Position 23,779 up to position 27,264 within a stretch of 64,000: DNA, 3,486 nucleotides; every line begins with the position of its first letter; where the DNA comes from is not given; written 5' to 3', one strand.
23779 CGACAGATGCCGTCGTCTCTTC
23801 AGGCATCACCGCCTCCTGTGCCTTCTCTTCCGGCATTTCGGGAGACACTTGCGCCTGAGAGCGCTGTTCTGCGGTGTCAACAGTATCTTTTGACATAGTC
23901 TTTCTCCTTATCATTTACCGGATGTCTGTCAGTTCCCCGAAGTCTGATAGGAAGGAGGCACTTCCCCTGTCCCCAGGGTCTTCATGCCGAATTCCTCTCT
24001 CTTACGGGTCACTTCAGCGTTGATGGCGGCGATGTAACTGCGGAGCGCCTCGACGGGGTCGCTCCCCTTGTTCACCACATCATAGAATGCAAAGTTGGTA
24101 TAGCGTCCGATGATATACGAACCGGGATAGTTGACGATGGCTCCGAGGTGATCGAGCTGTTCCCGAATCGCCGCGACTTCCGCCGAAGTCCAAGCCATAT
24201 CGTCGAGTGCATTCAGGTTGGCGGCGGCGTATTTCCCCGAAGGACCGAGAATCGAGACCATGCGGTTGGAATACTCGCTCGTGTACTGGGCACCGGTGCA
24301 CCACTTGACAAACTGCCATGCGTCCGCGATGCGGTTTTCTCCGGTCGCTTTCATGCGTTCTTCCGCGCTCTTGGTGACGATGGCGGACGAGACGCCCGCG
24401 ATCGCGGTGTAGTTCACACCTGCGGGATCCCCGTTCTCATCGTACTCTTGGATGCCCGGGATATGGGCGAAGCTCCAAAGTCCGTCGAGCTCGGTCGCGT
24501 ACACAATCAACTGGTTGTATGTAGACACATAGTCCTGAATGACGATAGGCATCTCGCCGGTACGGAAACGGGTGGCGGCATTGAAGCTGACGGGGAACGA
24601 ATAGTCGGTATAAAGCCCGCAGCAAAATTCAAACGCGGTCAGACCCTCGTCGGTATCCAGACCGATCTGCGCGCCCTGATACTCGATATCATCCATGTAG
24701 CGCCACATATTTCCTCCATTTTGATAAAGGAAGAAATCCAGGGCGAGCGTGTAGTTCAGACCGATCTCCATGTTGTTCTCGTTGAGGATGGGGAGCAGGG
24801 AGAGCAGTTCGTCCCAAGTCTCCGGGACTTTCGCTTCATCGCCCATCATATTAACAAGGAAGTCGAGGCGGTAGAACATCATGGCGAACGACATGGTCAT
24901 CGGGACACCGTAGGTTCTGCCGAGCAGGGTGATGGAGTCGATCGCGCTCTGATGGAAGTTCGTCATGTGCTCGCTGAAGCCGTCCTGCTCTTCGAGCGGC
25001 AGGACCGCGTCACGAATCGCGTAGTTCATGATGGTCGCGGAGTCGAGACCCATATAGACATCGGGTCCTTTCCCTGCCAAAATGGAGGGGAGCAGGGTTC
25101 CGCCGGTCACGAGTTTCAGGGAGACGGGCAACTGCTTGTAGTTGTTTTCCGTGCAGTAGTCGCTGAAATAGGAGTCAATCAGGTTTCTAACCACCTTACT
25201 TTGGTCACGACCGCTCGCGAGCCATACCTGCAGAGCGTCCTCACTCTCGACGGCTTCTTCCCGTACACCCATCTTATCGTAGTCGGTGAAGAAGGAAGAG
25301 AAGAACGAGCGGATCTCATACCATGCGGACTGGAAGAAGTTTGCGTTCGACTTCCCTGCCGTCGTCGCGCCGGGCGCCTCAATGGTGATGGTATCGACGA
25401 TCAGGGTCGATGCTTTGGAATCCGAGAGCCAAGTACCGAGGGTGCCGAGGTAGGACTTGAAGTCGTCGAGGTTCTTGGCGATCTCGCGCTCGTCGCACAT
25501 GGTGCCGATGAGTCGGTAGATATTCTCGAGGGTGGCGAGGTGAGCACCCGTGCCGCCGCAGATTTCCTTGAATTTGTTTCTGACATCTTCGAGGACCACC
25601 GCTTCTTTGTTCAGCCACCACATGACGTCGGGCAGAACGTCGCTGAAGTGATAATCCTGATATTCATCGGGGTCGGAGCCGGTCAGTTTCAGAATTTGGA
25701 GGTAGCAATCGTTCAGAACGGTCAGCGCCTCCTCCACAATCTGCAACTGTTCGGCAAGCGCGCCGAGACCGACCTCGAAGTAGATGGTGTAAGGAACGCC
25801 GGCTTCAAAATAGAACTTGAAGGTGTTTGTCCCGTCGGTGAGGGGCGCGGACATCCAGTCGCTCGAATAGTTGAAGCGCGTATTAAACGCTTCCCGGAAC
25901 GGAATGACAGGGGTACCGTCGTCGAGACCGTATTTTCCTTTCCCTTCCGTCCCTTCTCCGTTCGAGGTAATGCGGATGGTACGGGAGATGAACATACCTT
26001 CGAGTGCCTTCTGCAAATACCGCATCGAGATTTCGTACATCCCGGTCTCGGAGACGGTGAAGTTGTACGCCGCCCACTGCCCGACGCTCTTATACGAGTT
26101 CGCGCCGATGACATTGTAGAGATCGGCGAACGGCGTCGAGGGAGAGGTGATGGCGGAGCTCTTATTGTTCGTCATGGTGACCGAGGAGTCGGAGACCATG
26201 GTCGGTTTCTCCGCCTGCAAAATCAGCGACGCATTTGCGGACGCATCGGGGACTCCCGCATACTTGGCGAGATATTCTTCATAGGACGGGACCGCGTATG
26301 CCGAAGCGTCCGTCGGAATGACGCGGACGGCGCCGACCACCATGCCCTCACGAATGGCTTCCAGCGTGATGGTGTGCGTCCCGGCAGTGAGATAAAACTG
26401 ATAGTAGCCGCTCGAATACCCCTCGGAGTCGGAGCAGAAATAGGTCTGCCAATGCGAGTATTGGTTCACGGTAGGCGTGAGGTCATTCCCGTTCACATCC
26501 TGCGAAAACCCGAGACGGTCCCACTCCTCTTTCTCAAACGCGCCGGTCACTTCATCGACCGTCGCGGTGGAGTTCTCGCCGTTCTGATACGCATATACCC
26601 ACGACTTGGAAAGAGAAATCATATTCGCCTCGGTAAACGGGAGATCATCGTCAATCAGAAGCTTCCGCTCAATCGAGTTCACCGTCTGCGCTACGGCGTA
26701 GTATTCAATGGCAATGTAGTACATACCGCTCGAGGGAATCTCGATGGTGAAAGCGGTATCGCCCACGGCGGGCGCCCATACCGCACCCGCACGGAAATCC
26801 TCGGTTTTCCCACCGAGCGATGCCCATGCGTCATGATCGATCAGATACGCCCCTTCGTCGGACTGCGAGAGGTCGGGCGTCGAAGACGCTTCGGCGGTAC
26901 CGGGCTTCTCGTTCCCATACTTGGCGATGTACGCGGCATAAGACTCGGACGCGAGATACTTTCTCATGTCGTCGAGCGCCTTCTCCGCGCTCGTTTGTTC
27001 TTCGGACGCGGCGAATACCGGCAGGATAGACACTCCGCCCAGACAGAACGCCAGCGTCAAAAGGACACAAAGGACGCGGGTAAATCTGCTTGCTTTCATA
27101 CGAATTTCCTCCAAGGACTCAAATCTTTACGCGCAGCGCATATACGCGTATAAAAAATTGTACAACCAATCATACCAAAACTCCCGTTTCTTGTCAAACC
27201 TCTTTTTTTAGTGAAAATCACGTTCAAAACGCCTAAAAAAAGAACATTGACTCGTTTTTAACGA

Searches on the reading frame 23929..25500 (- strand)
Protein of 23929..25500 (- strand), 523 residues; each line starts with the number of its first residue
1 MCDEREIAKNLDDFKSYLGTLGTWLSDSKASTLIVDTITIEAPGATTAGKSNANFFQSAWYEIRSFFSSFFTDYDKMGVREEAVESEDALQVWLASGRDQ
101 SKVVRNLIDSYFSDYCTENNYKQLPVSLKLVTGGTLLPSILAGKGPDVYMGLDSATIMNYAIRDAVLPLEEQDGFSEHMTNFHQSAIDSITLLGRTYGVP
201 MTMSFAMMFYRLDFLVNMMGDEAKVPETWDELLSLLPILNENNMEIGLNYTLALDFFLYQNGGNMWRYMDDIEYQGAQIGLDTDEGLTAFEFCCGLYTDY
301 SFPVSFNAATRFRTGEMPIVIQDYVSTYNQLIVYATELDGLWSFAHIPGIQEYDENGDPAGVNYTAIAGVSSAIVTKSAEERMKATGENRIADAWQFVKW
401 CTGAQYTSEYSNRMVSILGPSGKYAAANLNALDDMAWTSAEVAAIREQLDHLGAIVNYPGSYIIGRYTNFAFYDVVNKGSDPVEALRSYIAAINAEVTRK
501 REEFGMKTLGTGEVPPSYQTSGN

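Call 22: search_protein_families(library=pfam, proteins=[window:23929-25500:-], max_evalue=10)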
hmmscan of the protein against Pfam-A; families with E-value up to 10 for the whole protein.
window:23929-25500:- (523 aa): 2 families
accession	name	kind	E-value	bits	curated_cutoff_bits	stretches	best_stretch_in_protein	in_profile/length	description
PF13416.11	SBP_bac_8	-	5.2e-12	46.6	27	1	136-415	28-255/279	Bacterial extracellular solute-binding protein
PF01547.30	SBP_bac_1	-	1.2e-10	42.3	26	1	128-406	28-305/307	Bacterial extracellular solute-binding protein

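Call 56: search_solved_structures(query=window:23929-25500:-, max_evalue=0.01)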
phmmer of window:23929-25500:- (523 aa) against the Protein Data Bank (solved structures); distinct sequences matched with E-value up to 0.01: 11.
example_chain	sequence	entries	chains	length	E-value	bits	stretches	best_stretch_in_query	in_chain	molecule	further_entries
5ysb_A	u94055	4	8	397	5.6e-07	32.1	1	88-242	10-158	Lin1841 protein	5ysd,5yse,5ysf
4qrz_A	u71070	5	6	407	1.5e-05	27.4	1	140-239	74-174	ABC-TYPE SUGAR TRANSPORTER | ABC transporter, substrate binding protein (Sugar)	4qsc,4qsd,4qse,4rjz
5ci5_A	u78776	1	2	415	9.2e-05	24.8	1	136-308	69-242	Extracellular solute-binding protein family 1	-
6dtq_A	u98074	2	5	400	0.00014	24.2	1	179-304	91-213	maltose-binding protein MalE3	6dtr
1eu8_A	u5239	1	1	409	0.0007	21.9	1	141-270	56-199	TREHALOSE/MALTOSE BINDING PROTEIN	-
3zkk_A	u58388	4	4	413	0.0013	21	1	143-239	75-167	XOS BINDING PROTEIN | PUTATIVE SUGAR TRANSPORTER SOLUTE-BINDING PROTEIN | SUGAR TRANSPORTER SOLUTE-BINDING PROTEIN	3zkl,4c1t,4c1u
6dts_A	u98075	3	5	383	0.0045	19.2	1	124-241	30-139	maltose-binding protein MalE2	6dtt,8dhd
2fnc_A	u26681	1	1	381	0.0045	19.2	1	124-241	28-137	maltose ABC transporter, periplasmic maltose-binding protein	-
6dtu_A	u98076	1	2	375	0.0048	19.1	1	137-257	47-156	maltose-binding protein MalE1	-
2gha_A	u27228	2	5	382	0.0049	19.1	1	137-257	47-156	maltose ABC transporter, periplasmic maltose-binding protein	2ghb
4r9f_A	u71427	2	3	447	0.0064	18.7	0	134-233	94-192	MBP1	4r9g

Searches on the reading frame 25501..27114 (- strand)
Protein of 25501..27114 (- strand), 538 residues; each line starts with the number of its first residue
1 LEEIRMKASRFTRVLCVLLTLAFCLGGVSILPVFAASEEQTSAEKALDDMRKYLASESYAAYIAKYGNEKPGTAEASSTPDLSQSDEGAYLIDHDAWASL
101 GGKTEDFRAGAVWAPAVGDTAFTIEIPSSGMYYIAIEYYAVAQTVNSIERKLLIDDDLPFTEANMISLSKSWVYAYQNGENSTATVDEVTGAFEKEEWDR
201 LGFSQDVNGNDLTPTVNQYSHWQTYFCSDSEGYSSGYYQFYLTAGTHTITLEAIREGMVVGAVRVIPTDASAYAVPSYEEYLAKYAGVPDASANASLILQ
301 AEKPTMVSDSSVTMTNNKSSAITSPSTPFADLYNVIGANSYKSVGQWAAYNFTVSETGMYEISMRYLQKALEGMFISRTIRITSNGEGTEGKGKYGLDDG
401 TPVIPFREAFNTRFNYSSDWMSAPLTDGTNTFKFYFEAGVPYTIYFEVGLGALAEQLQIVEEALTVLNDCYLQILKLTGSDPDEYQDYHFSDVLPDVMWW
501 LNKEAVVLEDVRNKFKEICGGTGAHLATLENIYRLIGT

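Call 22: search_protein_families(library=pfam, proteins=[window:25501-27114:-], max_evalue=10)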
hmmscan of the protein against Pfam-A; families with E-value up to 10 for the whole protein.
window:25501-27114:- (538 aa): 2 families
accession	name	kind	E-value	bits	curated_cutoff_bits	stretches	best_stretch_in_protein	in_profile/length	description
PF25275.1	Golvesin_C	-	0.02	15.4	31.6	1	342-369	37-64/132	Golvesin C-terminal domain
PF18573.7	BclA_C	-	0.17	12.2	38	0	347-387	35-71/128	BclA C-terminal domain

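Call 61: search_solved_structures(query=window:25501-27024:-, max_evalue=5, show_alignments=1)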
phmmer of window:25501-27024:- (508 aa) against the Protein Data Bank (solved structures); distinct sequences matched with E-value up to 5: 2.
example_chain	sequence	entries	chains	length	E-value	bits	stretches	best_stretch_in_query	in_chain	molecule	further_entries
3tyj_A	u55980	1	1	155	0.73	11.9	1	303-374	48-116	BclA protein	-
2z5w_A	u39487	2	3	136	0.98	11.4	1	303-374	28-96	BclA protein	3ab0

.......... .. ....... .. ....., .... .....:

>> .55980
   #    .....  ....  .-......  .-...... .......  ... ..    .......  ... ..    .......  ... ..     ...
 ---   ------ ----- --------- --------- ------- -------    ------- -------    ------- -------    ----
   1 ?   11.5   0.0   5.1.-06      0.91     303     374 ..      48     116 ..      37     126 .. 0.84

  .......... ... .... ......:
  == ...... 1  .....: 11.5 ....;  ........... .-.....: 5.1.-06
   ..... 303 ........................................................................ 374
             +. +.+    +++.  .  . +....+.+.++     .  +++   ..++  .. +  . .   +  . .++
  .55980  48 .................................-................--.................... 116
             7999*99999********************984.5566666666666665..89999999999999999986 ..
